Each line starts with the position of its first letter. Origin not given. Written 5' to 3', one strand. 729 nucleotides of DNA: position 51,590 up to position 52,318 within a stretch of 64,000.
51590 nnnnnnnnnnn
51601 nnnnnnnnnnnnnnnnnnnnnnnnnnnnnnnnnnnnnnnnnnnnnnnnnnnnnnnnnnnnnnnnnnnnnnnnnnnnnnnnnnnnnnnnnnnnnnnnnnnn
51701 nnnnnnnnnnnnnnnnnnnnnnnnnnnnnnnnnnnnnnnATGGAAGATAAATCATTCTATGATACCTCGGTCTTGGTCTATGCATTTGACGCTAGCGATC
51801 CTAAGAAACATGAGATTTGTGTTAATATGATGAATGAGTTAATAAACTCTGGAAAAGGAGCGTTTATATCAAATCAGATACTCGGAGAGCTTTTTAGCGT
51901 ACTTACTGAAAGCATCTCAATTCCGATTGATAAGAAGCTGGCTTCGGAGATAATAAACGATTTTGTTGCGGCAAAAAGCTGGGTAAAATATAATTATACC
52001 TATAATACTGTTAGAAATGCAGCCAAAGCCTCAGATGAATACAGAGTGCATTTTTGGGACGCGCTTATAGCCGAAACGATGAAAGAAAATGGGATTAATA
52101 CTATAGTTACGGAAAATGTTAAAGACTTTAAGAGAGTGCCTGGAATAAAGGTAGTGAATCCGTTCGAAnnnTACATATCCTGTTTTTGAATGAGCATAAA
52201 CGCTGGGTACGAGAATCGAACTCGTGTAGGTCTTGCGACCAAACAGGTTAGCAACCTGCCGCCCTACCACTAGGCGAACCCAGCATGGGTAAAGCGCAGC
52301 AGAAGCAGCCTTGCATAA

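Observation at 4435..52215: Recurring architecture: three AT-rich insertions, each just downstream of a gene and flanked by a copy of that gene's 3' end, none with an integrase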

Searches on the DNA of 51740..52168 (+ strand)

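Call 81: search_rna_families(sources=[L124, L125, L126], threshold=gathering)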
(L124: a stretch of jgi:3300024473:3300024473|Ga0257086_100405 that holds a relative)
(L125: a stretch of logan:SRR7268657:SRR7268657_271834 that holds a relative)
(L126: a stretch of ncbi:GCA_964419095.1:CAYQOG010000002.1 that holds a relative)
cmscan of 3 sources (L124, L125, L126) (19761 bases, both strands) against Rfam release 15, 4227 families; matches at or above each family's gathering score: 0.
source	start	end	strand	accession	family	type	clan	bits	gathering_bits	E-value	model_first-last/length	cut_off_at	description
